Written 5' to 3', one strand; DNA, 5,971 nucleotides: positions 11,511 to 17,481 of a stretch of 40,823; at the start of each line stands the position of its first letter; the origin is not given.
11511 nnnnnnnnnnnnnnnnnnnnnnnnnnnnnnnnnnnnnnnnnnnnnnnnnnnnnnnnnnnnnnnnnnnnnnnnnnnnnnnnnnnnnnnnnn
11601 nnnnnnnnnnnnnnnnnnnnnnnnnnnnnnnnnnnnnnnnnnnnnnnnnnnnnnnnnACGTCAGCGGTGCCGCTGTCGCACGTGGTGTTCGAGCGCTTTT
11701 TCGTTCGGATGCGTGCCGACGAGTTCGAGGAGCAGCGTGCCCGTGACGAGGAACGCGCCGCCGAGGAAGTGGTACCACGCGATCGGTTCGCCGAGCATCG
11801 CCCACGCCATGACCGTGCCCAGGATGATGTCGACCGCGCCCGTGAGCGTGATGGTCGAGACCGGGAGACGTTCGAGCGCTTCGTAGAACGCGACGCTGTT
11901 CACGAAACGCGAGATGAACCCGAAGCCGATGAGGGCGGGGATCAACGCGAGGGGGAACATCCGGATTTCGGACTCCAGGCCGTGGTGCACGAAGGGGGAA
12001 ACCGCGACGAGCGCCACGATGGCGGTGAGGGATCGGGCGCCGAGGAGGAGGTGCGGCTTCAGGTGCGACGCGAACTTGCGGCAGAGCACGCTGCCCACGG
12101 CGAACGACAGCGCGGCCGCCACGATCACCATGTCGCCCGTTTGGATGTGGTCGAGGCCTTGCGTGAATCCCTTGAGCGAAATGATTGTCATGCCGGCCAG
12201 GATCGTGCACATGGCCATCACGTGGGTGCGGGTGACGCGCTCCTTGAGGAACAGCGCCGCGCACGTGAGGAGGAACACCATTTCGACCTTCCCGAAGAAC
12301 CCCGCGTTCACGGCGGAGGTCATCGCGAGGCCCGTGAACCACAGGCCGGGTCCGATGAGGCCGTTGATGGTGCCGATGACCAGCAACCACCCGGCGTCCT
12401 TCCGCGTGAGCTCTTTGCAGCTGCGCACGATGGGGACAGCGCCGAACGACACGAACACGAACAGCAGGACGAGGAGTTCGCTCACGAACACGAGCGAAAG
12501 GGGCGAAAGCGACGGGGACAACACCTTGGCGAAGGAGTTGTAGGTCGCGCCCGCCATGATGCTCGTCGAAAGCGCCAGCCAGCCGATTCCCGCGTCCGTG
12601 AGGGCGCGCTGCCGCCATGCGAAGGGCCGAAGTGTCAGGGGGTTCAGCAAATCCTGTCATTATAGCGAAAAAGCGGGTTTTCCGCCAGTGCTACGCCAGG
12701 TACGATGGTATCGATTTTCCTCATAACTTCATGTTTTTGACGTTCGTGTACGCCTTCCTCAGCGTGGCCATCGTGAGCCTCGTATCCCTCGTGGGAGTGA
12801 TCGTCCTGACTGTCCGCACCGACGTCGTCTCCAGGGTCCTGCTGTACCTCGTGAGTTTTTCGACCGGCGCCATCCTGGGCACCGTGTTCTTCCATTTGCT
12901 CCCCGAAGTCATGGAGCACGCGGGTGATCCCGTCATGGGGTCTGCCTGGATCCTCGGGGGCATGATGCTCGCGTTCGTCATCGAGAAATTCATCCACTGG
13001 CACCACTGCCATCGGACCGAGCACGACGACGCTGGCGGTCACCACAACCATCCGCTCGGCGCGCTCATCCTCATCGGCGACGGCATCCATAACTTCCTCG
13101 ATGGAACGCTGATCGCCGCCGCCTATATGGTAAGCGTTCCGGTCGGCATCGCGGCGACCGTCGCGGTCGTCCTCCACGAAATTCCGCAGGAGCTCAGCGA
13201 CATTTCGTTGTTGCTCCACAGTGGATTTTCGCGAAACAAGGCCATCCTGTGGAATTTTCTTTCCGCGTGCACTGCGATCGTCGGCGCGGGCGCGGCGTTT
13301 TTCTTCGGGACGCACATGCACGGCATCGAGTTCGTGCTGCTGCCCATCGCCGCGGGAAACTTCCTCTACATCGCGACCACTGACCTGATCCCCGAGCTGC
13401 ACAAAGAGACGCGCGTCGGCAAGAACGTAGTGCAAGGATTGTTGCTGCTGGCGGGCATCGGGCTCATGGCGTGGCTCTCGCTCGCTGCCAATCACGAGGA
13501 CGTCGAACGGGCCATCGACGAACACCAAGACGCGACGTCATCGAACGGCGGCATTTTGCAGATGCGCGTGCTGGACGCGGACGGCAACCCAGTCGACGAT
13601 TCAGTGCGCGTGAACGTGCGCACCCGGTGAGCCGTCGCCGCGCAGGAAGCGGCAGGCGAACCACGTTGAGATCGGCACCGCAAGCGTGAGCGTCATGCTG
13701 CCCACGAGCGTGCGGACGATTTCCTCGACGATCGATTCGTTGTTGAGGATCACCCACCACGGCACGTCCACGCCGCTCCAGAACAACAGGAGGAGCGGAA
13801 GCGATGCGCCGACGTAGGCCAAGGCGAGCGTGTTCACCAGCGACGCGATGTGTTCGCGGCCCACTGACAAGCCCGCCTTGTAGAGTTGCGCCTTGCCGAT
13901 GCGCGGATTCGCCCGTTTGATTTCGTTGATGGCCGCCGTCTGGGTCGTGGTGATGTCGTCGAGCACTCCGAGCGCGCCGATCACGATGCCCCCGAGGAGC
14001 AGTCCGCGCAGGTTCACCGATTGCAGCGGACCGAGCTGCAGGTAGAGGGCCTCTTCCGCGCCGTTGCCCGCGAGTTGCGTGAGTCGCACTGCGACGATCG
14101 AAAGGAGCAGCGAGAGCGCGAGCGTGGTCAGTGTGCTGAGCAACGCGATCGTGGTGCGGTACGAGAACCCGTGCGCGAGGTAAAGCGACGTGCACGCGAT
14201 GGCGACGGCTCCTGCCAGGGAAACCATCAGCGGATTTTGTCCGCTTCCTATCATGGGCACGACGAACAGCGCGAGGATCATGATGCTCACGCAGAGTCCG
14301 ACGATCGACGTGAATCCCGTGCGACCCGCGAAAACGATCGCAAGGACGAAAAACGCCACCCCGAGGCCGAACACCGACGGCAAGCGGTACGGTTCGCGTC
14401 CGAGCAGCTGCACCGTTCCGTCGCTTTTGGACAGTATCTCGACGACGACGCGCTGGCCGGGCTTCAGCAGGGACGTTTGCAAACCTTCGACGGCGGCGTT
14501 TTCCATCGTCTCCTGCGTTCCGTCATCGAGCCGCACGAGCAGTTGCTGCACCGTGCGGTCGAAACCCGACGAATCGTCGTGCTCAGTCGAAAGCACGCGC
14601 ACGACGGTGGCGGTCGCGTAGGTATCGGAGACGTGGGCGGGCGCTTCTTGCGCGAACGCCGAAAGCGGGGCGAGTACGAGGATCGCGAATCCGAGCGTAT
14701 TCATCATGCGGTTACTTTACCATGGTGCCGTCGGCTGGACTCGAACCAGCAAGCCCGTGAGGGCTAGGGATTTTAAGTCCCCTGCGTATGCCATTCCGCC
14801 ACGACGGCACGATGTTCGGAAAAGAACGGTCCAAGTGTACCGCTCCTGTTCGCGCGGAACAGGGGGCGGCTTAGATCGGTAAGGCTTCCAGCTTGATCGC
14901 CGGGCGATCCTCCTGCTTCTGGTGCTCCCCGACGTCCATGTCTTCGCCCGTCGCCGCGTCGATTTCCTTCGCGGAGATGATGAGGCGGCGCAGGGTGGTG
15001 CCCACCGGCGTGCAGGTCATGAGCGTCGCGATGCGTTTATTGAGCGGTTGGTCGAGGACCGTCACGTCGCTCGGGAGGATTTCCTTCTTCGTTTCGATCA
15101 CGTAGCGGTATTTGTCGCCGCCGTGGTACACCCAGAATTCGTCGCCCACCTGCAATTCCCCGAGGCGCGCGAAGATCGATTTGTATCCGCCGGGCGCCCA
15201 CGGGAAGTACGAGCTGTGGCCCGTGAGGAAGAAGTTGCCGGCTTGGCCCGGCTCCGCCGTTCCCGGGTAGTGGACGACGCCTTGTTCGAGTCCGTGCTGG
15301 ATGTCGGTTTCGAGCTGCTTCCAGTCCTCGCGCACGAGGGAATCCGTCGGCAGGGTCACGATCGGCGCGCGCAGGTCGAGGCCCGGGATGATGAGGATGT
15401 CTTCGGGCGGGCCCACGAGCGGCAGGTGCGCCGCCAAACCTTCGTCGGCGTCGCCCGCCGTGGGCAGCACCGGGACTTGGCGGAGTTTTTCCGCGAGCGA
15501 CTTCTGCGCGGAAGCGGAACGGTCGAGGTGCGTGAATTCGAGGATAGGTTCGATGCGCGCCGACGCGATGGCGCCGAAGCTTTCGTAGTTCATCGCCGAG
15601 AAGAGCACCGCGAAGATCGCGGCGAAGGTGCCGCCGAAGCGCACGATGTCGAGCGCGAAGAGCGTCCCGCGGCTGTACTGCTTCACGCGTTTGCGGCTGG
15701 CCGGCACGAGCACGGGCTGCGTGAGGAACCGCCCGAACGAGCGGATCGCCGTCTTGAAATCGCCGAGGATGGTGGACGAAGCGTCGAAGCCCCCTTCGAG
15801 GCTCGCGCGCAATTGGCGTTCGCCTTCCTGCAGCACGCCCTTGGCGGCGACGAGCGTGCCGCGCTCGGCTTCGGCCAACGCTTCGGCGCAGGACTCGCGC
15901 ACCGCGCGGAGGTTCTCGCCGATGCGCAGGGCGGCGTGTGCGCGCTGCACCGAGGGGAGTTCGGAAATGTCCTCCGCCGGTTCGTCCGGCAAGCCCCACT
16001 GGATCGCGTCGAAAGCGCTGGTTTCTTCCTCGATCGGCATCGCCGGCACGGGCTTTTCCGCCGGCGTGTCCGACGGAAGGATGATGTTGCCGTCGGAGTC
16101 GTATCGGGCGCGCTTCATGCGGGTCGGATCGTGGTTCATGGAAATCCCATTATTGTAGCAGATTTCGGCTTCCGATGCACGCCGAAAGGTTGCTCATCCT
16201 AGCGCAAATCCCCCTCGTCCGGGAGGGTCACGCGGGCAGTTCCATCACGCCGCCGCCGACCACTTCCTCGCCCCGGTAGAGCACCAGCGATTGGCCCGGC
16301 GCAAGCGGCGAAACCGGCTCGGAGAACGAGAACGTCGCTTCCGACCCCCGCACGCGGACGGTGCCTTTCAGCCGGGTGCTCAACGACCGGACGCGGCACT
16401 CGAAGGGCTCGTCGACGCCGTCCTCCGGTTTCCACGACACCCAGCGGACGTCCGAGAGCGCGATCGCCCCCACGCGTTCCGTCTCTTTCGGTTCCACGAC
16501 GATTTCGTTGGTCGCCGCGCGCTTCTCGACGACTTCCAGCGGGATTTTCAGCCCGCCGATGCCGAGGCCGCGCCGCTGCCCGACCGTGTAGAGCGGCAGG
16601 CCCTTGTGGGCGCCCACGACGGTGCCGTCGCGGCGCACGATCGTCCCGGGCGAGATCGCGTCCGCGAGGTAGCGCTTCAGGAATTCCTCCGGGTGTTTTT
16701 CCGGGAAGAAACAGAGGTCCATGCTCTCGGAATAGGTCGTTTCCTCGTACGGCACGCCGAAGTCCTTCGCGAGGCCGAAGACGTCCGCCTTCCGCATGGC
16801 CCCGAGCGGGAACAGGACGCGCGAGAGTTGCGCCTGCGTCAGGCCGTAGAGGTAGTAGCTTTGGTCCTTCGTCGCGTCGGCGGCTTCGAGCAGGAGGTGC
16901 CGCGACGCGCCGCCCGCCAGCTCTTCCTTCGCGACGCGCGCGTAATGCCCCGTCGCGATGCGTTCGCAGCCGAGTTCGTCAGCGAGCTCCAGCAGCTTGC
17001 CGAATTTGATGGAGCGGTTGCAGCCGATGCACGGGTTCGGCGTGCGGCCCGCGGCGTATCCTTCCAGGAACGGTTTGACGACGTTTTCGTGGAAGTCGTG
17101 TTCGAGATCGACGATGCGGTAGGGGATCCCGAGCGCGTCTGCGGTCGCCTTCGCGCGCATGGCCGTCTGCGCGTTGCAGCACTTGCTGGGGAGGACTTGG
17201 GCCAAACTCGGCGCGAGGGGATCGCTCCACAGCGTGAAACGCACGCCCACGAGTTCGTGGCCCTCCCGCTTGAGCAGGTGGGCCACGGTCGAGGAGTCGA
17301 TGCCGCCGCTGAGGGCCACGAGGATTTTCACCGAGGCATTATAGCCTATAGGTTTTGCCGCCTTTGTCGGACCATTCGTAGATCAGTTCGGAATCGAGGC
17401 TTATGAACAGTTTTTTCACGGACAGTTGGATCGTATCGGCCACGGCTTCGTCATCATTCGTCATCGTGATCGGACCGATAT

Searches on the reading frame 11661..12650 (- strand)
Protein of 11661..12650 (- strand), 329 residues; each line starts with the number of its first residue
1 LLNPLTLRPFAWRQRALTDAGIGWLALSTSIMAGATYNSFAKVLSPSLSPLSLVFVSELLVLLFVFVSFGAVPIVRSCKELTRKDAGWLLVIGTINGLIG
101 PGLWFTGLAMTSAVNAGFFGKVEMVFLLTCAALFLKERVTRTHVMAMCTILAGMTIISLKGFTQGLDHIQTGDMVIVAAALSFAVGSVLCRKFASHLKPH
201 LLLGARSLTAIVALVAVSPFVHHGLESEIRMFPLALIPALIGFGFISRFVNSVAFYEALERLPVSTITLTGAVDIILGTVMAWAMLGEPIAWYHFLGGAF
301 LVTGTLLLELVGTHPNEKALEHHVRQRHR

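Call 30: search_protein_families(library=pfam, proteins=[window:11661-12650:-], max_evalue=0.001)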
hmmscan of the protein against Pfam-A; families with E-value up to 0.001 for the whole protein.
window:11661-12650:- (329 aa): 2 families
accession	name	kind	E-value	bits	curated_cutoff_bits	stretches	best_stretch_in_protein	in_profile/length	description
PF00892.27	EamA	-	1.7e-31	109.8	28.2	2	25-158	6-134/135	EamA-like transporter family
PF05653.20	Mg_trans_NIPA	-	1.8e-05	24.5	26.2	0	244-321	55-130/295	Magnesium transporter NIPA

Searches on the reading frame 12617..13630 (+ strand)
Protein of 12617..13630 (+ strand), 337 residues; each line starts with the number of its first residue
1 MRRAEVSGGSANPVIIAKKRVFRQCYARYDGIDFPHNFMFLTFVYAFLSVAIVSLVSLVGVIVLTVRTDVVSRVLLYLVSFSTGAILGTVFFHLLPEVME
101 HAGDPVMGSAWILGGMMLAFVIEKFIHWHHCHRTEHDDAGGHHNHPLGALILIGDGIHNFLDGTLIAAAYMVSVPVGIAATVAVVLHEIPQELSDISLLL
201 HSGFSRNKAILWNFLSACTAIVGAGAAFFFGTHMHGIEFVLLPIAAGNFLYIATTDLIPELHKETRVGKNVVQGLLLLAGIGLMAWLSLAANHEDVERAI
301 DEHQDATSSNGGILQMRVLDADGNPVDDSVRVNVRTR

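Call 30: search_protein_families(library=pfam, proteins=[window:12617-13630:+], max_evalue=0.001)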
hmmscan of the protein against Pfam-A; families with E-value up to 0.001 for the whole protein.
window:12617-13630:+ (337 aa): 1 family
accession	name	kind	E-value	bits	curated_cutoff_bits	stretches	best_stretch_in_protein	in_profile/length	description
PF02535.28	Zip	-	8e-46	157.2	35.1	2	132-287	162-322/323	ZIP Zinc transporter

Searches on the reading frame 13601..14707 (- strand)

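Call 30: search_protein_families(library=pfam, proteins=[window:13601-14707:-], max_evalue=0.001)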
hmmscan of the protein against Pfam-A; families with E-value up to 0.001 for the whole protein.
window:13601-14707:- (368 aa): 1 family
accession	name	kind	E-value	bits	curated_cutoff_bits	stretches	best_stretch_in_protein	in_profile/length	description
PF07907.16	YibE_F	-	1.4e-68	231.5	27.2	1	113-351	2-239/241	YibE/F-like protein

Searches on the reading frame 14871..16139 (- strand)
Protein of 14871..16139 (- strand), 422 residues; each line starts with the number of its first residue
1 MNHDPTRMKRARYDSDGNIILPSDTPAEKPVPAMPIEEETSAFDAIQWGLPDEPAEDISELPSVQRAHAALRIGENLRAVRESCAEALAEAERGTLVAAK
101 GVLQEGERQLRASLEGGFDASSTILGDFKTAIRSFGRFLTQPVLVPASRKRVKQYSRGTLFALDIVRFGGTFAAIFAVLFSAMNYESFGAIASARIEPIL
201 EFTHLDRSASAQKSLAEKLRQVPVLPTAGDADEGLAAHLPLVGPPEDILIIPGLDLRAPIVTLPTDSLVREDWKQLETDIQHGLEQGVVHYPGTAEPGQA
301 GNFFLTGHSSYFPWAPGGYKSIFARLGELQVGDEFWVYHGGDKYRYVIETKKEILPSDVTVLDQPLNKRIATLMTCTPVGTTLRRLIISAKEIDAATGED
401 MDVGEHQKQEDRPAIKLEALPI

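Call 30: search_protein_families(library=pfam, proteins=[window:14871-16139:-], max_evalue=0.001)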
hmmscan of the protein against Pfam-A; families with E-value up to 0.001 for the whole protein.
window:14871-16139:- (422 aa): 1 family
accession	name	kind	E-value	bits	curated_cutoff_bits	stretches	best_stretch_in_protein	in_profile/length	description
PF04203.18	Sortase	-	1e-22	80.6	26.6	1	250-392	2-124/125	Sortase domain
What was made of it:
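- On Sortase substrate (LPXTG cell-wall sorting signal): The gene at 14871-16139(-) scores 80.6 bits on Pfam Sortase (call 30).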

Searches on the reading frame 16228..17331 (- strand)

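Call 30: search_protein_families(library=pfam, proteins=[window:16228-17331:-], max_evalue=0.001)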
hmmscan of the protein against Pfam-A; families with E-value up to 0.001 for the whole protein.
window:16228-17331:- (367 aa): 6 families
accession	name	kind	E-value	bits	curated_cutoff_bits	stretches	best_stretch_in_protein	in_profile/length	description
PF03054.22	tRNA_Me_trans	-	5.5e-62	209.5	20.6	1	1-210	1-201/202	tRNA methyl transferase HUP domain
PF20259.3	tRNA_Me_trans_M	-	7.1e-18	64.4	27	1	215-279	1-64/66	tRNA methyl transferase PRC-barrel domain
PF20258.4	tRNA_Me_trans_C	-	2e-12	47.7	20.6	1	289-362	3-76/77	Aminomethyltransferase beta-barrel domain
PF06508.19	QueC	-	4.1e-07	30.1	22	0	2-32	1-31/210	Queuosine biosynthesis protein QueC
PF02540.23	NAD_synthase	-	1.6e-06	27.9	21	1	2-78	20-83/242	NAD synthase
PF24167.1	DUF7411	-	0.0009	19.3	28.7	0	1-86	1-68/194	Family of unknown function (DUF7411)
